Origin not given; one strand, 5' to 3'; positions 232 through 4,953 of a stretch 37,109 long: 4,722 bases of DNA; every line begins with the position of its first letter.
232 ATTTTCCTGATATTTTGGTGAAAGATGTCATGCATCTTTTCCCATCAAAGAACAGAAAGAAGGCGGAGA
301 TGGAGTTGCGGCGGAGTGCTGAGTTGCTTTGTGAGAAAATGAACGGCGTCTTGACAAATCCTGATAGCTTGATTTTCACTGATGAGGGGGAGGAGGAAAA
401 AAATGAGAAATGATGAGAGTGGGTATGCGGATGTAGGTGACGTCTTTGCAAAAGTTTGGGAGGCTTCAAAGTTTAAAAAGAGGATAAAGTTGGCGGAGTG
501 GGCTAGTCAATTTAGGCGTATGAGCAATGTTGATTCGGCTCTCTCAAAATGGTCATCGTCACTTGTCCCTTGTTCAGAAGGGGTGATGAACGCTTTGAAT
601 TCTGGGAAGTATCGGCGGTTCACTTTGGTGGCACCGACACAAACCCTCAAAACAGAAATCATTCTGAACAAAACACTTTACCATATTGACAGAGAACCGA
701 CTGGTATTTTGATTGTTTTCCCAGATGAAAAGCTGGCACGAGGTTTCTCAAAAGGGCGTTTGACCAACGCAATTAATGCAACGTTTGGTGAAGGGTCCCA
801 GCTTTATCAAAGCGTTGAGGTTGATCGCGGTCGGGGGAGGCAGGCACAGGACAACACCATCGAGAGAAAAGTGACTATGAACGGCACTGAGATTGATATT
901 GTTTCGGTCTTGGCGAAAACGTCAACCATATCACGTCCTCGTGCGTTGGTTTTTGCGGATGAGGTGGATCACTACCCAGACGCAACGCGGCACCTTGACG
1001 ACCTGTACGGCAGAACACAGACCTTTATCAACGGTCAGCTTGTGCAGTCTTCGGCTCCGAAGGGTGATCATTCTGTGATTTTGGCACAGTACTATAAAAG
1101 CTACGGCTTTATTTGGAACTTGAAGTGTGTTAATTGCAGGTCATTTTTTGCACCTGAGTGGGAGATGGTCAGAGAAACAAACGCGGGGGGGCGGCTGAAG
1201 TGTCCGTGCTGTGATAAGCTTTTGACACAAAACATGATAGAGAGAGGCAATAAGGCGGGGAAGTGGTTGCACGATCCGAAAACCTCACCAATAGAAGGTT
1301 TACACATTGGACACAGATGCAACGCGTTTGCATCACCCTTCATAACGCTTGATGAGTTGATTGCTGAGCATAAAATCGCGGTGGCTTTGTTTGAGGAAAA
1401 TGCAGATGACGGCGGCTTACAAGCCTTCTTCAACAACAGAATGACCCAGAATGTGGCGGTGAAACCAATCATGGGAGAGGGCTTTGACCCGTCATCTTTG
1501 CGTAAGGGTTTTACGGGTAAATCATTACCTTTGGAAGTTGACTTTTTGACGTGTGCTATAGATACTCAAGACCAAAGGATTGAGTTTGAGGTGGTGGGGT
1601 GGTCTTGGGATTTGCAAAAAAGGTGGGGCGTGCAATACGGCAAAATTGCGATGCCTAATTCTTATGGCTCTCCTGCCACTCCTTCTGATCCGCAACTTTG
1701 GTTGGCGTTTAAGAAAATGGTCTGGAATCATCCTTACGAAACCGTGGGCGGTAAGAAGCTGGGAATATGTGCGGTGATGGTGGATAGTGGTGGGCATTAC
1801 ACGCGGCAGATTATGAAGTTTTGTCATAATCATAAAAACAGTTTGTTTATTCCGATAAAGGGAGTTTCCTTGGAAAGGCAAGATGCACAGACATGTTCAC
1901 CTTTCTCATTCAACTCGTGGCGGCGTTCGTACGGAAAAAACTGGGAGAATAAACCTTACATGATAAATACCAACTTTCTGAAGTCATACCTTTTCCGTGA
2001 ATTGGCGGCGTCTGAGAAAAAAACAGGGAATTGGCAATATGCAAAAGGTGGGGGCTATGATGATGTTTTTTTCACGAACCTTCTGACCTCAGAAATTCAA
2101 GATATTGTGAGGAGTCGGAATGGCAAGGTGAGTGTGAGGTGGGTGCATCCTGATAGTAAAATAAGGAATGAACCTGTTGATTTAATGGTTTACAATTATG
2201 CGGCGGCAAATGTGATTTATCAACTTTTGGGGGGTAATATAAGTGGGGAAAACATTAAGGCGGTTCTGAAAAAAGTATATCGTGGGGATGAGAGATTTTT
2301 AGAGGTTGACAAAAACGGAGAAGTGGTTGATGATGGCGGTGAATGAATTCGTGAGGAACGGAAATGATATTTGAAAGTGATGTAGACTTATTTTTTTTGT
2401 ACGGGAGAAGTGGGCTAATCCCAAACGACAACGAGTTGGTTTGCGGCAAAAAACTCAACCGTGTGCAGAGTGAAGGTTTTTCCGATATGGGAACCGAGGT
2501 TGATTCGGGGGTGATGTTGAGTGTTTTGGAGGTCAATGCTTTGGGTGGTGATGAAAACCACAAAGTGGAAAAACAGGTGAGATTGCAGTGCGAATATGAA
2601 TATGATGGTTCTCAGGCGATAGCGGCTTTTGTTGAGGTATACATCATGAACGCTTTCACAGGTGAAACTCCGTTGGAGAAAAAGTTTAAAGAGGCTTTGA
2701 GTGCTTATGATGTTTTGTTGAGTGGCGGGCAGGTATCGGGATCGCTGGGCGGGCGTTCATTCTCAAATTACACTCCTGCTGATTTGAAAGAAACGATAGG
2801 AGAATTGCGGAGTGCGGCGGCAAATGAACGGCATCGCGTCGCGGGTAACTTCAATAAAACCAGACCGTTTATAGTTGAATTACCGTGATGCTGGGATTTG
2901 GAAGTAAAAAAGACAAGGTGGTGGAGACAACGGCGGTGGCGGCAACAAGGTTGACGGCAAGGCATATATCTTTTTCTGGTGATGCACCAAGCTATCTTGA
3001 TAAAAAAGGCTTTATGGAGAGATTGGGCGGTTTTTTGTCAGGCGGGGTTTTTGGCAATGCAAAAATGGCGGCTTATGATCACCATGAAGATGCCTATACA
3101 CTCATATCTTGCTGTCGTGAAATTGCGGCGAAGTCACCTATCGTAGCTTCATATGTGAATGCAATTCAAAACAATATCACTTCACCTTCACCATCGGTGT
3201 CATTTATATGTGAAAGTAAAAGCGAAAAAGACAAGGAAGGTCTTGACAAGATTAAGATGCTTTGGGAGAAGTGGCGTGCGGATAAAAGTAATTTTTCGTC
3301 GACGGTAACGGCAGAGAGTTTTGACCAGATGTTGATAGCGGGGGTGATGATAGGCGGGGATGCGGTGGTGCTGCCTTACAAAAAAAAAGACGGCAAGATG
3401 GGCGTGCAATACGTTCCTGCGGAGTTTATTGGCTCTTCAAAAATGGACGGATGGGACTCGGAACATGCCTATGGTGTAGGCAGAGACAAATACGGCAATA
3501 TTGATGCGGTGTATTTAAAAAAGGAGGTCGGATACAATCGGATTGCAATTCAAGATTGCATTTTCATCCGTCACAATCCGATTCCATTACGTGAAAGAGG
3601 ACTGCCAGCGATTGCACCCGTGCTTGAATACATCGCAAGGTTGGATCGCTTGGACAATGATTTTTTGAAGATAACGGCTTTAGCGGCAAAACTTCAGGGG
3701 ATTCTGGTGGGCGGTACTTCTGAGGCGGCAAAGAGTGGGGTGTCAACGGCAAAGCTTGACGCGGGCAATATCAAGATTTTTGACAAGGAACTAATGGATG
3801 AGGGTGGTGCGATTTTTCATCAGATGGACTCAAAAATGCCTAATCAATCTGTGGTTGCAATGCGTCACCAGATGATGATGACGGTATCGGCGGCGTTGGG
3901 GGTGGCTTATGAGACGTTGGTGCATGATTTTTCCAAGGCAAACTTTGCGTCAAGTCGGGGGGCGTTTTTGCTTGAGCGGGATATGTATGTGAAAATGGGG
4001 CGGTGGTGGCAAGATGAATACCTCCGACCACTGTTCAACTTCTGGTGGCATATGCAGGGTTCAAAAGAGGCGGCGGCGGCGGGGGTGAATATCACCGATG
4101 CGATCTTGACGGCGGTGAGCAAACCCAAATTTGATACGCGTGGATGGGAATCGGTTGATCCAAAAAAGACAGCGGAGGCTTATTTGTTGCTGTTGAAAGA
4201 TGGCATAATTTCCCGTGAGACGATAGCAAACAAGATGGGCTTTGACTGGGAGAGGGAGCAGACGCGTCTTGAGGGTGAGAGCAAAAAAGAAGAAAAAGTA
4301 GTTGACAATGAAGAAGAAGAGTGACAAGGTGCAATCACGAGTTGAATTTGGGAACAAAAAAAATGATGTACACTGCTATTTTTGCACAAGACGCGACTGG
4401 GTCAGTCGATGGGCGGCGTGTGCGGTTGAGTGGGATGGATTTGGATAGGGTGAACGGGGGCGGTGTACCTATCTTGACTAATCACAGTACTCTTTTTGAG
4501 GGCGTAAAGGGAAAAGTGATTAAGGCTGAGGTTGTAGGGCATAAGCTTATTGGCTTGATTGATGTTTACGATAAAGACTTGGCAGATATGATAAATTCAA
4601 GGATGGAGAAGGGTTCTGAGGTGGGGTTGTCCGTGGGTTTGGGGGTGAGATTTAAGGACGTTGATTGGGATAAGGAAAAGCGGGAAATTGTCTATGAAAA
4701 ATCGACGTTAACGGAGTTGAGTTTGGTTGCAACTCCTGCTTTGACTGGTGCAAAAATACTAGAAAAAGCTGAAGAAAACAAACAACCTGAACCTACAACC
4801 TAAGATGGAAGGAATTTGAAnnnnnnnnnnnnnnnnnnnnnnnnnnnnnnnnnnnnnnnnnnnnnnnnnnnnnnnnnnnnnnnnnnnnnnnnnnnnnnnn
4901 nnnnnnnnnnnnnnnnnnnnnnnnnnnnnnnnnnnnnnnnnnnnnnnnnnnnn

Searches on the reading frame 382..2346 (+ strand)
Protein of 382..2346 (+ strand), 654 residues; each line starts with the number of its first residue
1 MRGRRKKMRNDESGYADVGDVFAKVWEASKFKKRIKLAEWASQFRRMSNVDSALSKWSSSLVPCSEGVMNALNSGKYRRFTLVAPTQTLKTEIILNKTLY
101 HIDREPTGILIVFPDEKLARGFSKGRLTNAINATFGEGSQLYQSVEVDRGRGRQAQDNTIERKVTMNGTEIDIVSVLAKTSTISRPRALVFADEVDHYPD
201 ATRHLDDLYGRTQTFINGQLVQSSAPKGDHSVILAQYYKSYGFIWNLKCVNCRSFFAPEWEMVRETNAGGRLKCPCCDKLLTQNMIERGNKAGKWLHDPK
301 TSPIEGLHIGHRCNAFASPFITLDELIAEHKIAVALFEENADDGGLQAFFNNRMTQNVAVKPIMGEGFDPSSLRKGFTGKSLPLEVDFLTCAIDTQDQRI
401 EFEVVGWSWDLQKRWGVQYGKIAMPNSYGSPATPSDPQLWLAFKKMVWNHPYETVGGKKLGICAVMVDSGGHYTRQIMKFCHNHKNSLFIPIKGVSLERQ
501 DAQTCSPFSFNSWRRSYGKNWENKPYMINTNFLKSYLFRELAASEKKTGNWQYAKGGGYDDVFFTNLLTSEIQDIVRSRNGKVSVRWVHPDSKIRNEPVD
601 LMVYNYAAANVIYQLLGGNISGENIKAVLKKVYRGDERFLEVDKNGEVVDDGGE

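Call 11: search_protein_families(library=pfam, proteins=[window:382-2346:+], max_evalue=0.01)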
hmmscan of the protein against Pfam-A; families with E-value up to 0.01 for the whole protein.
window:382-2346:+ (654 aa): 2 families
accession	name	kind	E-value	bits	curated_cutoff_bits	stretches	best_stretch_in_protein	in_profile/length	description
PF20454.4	GpA_nuclease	-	4.2e-44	151.3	22.5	1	309-611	2-286/294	Terminase large subunit gpA, endonuclease domain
PF05876.18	GpA_ATPase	-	8.3e-30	104.7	25.6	1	55-295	5-247/247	Phage terminase large subunit gpA, ATPase domain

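Call 20: find_related_loci(query=window:382-2346:+, collection=viral_contigs, flank=10000)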
Query window:382-2346:+ (654 aa) in viral_contigs; peptide patterns used: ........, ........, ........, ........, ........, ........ (x = any residue, [..] = any of these).
1 stretches matched a pattern; 1 encode a relative of the query (tblastn E <= 1e-3); 1 distinct loci.
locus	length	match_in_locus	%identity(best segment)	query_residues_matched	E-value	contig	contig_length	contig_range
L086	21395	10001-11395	23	162-632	9e-16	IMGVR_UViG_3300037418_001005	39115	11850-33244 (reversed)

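Call 32: search_dna_similar(query=window:403-2346:+, collection=phages, mode=protein, max_rows=15)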
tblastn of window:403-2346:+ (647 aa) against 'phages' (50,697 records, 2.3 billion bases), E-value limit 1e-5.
Records with a match: 227; places in all: 228; records where one place covers at least 80% of the query: 188.
Best place of each record, by identity: <60% 227.
By first word of the organism name: Bacteriophage 23; Escherichia 22; Vibrio 19; Aeromonas 19; Wolbachia 11; Ralstonia 11; Faecalibacterium 10; Pseudomonas 10; Enterobacteria 10; Roseobacter 7; and 45 more.
By host as written in the record: - 31; Escherichia coli 17; Ralstonia solanacearum 9; Faecalibacterium prausnitzii 8; Aeromonas hydrophila 6; Helicobacter salomonis 4; Helicobacter bizzozeronii 4; Shewanella 4; and 104 more.
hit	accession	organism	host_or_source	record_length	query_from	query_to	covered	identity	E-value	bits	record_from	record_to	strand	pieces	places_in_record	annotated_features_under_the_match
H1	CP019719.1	Paenibacillus phage phiERICV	Paenibacillus larvae subsp. larvae ...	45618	26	605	90%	28.6%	2e-41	167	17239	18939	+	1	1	Bacteriophage tail assembly protein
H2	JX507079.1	Acidithiobacillus phage AcaML1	Acidithiobacillus caldus ATCC 51756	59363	28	608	90%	28.0%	8e-37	154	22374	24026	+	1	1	packaging terminase large subunit gpA | putative terminase small subunit gpNu1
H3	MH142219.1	Acidithiobacillus phage AcaML1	Acidithiobacillus caldus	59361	28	608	90%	28.0%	8e-37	154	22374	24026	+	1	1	record has no annotation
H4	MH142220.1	Acidithiobacillus phage AcaML1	Acidithiobacillus caldus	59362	28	608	90%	28.0%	8e-37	154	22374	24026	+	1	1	record has no annotation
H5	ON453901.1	Clostridium phage Saumur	Enterocloster clostridioformis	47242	10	604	92%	27.2%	3e-42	171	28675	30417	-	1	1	terminase large subunit | terminase small subunit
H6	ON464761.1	Fusobacterium phage JD-Fnp3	Fusobacterium nucleatum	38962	14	604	91%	26.7%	7e-42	169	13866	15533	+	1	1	terminase large subunit family protein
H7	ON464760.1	Fusobacterium phage JD-Fnp2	Fusobacterium nucleatum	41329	14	604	91%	26.7%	7e-42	169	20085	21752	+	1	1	terminase large subunit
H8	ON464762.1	Fusobacterium phage JD-Fnp5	Fusobacterium nucleatum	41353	14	604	91%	26.7%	7e-42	169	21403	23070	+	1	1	terminase large subunit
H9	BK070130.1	Bacteriophage sp.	Helicobacter jaachi MIT 09-6949 genome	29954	25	605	90%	27.1%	1e-33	144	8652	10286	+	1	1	phage terminase large subunit family protein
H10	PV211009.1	Roseobacter phage CRP-701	Roseobacter sp. FZCC1911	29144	21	613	92%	26.6%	6e-41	166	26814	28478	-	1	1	terminase large subunit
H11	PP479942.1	Faecalibacterium phage Lelie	Faecalibacterium sp. L2-61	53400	13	609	92%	26.2%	4e-35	149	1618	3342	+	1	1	terminase large subunit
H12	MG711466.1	Faecalibacterium phage FP_Toutatis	Faecalibacterium prausnitzii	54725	13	609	92%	26.2%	4e-35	149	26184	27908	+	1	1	terminase large subunit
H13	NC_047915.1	Faecalibacterium phage FP_Toutatis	Faecalibacterium prausnitzii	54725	13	609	92%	26.2%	4e-35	149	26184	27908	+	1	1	terminase large subunit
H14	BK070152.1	Bacteriophage sp.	Helicobacter sp. 13S00477-4 genome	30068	25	604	90%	26.8%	4e-33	142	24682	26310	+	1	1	terminase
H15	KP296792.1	Bacteriophage Lily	Paenibacillus larvae ATCC 9545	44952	28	605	89%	26.8%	3e-44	176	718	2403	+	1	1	terminase large subunit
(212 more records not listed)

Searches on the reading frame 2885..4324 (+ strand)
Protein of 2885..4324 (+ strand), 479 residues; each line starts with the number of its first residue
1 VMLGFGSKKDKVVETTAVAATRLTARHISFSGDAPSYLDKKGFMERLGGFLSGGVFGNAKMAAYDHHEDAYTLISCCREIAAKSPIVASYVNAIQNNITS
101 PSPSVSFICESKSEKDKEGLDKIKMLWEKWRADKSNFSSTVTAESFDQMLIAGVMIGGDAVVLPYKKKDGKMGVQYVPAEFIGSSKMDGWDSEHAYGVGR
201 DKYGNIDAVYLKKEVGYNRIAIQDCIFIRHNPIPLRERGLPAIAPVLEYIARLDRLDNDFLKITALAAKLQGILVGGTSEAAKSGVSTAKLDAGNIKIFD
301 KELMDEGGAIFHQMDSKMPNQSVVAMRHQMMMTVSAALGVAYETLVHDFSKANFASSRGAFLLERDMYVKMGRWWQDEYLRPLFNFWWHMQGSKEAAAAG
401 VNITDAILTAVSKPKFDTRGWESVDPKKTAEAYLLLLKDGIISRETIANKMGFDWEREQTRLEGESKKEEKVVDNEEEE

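Call 11: search_protein_families(library=pfam, proteins=[window:2885-4324:+], max_evalue=0.01)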
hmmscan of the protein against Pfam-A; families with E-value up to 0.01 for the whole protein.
window:2885-4324:+ (479 aa): 3 families
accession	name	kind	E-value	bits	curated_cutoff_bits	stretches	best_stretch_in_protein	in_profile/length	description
PF05136.18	Phage_portal_2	-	1e-20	74.6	32.9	1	65-368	18-350/354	Phage portal protein, lambda family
PF04860.17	Phage_portal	-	0.0047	16.6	39.1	0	140-444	48-313/321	Phage portal protein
PF20870.2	FAM186A-B_N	-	0.0063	16.4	27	1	86-150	123-186/243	FAM186A/B, N-terminal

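Call 66: find_related_loci(query=window:2885-4324:+, collection=viral_contigs, flank=10000)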
Query window:2885-4324:+ (479 aa) in viral_contigs; peptide patterns used: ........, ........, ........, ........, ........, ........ (x = any residue, [..] = any of these).
No stretch of DNA in the collection matches any of the patterns.

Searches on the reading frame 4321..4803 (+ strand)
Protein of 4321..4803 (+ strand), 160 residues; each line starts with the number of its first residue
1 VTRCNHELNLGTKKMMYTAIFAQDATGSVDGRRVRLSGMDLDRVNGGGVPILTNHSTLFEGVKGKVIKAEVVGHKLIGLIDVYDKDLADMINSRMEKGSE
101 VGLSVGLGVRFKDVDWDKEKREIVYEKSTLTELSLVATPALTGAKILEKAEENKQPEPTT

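Call 52: search_protein_families(library=pfam, proteins=[window:4321-4803:+], max_evalue=0.01)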
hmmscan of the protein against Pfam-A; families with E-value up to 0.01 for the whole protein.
window:4321-4803:+ (160 aa): 1 family
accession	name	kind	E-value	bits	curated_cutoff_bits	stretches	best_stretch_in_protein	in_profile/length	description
PF04586.22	Peptidase_S78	-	0.00094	19.8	21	1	74-150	79-156/165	Caudovirus prohead serine protease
